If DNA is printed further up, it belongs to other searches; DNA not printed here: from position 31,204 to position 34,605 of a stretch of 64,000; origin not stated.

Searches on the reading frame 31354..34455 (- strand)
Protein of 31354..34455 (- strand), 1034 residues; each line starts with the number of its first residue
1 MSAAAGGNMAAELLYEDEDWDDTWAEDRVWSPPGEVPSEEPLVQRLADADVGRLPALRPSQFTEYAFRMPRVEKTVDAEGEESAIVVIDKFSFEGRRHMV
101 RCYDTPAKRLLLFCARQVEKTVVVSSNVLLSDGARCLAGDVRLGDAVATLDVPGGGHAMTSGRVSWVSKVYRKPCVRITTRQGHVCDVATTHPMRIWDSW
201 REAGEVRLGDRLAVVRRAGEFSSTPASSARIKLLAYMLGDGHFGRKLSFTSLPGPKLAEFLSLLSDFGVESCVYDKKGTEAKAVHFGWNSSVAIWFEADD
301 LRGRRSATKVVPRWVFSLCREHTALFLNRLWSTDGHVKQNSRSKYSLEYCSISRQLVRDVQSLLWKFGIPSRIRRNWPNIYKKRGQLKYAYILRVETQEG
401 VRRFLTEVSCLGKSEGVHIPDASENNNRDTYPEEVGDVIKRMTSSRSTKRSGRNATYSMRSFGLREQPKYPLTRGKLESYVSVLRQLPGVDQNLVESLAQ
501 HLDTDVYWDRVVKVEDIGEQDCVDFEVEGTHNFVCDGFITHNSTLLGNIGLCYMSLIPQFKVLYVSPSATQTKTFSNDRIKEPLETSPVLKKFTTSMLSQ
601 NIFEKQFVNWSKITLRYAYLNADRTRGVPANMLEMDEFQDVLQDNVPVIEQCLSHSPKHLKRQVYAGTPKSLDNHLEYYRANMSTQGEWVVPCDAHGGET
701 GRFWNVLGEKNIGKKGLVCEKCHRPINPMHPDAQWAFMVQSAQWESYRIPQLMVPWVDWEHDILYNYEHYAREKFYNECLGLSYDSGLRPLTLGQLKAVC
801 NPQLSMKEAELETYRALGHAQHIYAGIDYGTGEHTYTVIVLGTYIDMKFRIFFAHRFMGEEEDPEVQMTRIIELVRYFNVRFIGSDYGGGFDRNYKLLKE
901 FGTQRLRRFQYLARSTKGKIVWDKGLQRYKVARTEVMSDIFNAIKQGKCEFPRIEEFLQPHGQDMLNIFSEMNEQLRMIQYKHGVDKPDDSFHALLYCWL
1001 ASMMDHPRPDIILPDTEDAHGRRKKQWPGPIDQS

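Call 13: search_protein_families(library=pfam, proteins=[window:31354-34455:-], max_evalue=0.001)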
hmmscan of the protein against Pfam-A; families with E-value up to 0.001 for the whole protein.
window:31354-34455:- (1034 aa): 3 families
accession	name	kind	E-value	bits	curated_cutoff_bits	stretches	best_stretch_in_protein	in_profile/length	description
PF14528.11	LAGLIDADG_3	-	1.3e-16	61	22.5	1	323-408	3-81/82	LAGLIDADG-like domain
PF14890.11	Intein_splicing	-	2.8e-12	47.1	35.8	1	167-542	41-155/155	Intein splicing domain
PF05876.18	GpA_ATPase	-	9.5e-06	25.9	25.6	1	561-744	58-247/247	Phage terminase large subunit gpA, ATPase domain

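Call 14: search_protein_families(library=phrogs, proteins=[window:31354-34455:-], max_evalue=0.001)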
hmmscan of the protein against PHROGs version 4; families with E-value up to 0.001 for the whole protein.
window:31354-34455:- (1034 aa): 5 families
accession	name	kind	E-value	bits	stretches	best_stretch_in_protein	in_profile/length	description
phrog_675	-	head and packaging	9.4e-50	170.4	1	558-1002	84-547/576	terminase large subunit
phrog_9666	-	unknown function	3.7e-10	39.6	1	168-545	119-489/779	-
phrog_30356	-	DNA, RNA and nucleotide metabolism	4.2e-07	29.4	1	503-559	715-775/823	helicase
phrog_17415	-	head and packaging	5.3e-05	22.4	0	495-544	359-408/940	terminase large subunit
phrog_38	-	head and packaging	0.00021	21.1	0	811-990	533-691/760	terminase large subunit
